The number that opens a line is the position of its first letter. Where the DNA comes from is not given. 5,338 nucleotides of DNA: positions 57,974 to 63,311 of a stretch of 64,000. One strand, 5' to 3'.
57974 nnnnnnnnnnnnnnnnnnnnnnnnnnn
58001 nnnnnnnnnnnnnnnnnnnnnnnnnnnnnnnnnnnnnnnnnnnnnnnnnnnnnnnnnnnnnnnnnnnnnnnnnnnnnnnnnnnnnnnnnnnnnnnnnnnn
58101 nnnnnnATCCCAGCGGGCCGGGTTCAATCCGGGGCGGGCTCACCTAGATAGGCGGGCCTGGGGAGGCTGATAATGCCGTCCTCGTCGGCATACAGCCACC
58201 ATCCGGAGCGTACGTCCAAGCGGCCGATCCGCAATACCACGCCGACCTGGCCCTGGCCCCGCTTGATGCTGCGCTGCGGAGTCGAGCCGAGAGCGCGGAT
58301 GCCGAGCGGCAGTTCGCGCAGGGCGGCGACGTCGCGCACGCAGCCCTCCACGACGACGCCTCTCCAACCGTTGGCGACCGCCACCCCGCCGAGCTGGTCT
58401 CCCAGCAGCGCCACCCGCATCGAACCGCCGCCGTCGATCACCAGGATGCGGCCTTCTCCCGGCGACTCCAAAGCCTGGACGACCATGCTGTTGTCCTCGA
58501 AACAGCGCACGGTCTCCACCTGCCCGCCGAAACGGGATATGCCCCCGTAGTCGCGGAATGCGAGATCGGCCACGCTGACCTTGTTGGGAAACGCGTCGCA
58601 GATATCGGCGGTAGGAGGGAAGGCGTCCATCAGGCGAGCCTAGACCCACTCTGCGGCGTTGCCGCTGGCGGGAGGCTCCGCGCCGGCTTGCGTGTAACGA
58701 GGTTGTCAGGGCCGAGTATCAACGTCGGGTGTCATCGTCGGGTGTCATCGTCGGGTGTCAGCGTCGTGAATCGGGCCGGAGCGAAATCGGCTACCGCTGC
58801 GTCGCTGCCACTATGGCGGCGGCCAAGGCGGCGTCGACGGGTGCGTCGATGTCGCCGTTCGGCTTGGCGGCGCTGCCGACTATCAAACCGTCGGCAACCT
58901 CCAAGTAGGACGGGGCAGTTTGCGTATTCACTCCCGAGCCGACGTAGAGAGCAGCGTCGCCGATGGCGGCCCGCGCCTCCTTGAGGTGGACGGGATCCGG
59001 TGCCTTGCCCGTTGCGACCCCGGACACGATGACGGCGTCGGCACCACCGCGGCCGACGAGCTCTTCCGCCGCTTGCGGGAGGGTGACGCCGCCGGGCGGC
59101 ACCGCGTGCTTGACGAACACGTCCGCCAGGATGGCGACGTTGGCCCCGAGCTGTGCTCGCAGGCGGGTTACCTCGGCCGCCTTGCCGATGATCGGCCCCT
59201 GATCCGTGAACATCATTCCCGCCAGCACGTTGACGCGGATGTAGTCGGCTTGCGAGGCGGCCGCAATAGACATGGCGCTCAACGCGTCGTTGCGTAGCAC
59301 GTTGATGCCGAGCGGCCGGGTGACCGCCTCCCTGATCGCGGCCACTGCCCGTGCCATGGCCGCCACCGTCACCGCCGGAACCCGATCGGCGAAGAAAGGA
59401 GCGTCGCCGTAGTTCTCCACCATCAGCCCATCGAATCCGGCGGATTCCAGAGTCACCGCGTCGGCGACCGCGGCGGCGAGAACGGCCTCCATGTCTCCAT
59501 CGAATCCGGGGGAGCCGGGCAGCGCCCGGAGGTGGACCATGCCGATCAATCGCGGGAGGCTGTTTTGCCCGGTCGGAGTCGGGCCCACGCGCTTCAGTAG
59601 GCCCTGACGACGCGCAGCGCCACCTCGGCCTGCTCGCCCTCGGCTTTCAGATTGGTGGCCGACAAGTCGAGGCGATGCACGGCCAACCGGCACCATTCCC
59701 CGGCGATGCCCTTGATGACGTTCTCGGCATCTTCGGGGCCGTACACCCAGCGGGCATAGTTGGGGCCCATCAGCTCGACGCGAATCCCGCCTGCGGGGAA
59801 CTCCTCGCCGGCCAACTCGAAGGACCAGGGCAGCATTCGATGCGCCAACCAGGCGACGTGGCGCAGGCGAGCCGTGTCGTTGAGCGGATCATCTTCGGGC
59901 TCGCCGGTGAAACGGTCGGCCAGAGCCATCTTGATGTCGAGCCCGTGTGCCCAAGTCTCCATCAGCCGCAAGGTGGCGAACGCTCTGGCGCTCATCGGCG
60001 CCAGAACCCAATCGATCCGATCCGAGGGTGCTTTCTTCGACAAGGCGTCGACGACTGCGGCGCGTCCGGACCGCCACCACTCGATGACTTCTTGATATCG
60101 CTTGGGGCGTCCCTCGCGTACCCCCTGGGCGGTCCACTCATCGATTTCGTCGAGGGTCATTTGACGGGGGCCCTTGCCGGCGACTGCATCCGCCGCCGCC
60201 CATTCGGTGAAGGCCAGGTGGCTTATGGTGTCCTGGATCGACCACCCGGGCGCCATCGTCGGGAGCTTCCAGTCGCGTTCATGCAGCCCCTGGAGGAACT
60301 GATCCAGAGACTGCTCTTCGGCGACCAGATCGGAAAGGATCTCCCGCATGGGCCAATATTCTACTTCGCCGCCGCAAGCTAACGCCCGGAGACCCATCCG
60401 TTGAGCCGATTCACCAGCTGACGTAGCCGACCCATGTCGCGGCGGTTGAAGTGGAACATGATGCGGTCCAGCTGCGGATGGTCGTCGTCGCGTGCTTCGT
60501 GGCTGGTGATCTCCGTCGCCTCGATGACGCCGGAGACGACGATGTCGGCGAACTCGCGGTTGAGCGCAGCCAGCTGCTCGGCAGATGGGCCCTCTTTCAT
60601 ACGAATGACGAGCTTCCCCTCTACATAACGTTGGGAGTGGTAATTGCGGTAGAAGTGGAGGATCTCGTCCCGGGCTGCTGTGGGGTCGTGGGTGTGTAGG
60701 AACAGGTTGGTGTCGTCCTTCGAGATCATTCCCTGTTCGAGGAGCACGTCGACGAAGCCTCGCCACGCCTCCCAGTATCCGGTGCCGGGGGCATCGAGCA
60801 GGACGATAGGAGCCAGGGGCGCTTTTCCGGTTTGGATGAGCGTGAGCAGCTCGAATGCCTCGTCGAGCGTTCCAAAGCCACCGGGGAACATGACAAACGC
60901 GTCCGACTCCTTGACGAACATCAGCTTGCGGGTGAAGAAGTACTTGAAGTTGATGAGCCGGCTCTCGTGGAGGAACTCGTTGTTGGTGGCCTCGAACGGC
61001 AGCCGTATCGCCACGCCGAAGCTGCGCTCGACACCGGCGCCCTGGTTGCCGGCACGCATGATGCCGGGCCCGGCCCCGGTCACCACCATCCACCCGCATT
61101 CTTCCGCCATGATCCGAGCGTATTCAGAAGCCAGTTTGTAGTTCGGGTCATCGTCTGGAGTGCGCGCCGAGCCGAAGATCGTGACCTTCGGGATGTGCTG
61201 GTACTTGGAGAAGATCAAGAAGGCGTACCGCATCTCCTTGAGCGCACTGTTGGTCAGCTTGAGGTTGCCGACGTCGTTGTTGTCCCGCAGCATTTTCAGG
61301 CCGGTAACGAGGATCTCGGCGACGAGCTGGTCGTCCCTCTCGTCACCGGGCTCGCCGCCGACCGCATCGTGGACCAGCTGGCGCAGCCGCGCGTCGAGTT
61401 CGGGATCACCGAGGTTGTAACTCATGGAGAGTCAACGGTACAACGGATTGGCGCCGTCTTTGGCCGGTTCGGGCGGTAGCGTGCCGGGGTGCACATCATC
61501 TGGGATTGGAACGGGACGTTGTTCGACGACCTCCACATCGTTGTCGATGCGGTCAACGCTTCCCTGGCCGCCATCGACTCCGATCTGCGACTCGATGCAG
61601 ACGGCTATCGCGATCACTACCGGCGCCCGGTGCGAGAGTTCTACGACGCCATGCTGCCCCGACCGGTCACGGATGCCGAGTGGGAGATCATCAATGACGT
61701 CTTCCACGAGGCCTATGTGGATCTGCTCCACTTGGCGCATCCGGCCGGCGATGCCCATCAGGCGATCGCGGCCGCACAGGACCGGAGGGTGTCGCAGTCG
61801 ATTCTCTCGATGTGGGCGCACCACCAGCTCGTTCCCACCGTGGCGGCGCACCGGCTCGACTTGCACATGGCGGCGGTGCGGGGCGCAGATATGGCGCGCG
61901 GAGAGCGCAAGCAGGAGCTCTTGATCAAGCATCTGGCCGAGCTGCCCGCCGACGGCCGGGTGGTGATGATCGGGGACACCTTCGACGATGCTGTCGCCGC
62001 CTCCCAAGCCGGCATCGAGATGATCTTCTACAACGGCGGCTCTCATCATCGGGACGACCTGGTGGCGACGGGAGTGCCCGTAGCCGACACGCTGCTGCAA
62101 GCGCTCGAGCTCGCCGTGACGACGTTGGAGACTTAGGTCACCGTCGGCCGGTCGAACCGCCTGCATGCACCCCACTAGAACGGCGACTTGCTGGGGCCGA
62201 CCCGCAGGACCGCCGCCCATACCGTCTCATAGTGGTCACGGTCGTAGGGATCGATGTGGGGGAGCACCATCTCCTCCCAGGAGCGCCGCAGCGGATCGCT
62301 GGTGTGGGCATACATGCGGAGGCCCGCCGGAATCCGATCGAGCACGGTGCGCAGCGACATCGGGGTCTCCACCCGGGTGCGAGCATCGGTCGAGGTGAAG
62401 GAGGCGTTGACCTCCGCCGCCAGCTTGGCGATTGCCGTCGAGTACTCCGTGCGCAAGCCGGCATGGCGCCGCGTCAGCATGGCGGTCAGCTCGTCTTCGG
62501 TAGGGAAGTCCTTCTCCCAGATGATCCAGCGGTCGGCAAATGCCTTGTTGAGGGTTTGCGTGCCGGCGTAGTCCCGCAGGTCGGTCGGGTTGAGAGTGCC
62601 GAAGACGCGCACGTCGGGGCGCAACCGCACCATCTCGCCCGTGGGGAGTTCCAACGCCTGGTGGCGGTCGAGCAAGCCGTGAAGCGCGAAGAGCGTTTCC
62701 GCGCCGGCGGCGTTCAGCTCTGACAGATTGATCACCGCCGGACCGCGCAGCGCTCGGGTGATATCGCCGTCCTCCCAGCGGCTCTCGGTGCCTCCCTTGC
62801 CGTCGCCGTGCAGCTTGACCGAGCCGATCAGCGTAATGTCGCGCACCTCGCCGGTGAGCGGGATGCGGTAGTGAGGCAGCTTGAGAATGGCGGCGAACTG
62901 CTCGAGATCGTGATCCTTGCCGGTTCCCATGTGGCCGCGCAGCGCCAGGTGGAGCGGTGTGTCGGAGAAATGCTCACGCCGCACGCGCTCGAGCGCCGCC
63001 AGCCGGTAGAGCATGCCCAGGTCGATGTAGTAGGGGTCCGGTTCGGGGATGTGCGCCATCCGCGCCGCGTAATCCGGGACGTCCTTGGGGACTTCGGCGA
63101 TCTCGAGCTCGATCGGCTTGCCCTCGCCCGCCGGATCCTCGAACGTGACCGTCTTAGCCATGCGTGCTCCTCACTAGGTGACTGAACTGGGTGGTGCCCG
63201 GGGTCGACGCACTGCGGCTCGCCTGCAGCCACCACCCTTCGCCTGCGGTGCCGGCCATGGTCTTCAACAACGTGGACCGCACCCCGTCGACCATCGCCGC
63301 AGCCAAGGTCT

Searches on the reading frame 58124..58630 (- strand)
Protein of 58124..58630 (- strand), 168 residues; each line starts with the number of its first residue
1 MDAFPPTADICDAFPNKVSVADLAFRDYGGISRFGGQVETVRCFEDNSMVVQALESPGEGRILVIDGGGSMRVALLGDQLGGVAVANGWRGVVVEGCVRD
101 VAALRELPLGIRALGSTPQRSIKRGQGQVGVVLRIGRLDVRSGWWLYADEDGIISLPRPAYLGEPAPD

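Call 56: search_protein_families(library=pfam, proteins=[window:58124-58630:-], max_evalue=0.01)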
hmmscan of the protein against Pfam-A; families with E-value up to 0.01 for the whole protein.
window:58124-58630:- (168 aa): 1 family
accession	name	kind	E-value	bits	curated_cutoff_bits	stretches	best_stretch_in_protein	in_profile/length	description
PF03737.21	RraA-like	-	6.5e-43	147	24.5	1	7-154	1-151/152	Aldolase/RraA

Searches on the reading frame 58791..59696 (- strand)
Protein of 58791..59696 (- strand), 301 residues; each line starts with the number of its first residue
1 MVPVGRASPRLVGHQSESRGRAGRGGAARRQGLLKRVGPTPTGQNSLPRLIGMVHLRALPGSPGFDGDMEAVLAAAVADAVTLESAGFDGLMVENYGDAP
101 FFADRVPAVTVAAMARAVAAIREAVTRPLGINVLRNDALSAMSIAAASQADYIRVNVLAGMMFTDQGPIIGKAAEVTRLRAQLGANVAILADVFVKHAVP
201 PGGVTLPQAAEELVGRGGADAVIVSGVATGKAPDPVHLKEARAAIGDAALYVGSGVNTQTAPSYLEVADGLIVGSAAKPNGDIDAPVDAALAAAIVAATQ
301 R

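Call 56: search_protein_families(library=pfam, proteins=[window:58791-59696:-], max_evalue=0.01)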
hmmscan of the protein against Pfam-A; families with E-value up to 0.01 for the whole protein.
window:58791-59696:- (301 aa): 1 family
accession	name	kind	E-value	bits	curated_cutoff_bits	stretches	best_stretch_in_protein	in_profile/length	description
PF03437.21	BtpA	-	1.4e-77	261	30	1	50-300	5-253/254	BtpA family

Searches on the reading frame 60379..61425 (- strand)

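Call 56: search_protein_families(library=pfam, proteins=[window:60379-61425:-], max_evalue=0.01)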
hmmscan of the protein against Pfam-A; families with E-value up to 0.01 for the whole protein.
window:60379-61425:- (348 aa): 2 families
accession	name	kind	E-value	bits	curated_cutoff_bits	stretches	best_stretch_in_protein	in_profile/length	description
PF03641.19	Lysine_decarbox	-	2.2e-28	99.5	27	1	134-253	14-129/131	Possible lysine decarboxylase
PF18306.6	LDcluster4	-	1.4e-10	41.4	26.3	1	80-190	3-110/151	SLOG cluster4 family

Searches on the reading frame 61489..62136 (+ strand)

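Call 56: search_protein_families(library=pfam, proteins=[window:61489-62136:+], max_evalue=0.01)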
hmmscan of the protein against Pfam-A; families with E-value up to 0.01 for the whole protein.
window:61489-62136:+ (215 aa): 3 families
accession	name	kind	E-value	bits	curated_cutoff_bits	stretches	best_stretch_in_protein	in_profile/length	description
PF00702.32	Hydrolase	-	4.9e-11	43.8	26.4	1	2-175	3-191/191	haloacid dehalogenase-like hydrolase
PF13419.12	HAD_2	-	2.8e-09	37.8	23.8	1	3-180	1-177/178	Haloacid dehalogenase-like hydrolase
PF13242.12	Hydrolase_like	-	5.1e-09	36.4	22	1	143-204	8-74/75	HAD-hyrolase-like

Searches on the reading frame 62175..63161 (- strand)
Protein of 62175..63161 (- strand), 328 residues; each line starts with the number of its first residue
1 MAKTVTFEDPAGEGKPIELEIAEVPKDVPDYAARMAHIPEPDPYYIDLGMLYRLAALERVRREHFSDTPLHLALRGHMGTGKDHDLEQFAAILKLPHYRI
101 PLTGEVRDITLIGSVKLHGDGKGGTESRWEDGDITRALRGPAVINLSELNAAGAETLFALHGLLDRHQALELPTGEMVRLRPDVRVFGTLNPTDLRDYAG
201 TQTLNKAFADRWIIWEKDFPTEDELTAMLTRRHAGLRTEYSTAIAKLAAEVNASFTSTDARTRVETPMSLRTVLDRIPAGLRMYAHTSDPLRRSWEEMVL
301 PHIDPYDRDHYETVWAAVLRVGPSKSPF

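Call 56: search_protein_families(library=pfam, proteins=[window:62175-63161:-], max_evalue=0.01)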
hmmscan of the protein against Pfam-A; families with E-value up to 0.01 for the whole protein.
window:62175-63161:- (328 aa): 1 family
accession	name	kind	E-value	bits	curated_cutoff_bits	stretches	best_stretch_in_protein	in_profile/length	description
PF07728.20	AAA_5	-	7e-13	49.2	22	1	71-211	1-138/139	AAA domain (dynein-related subfamily)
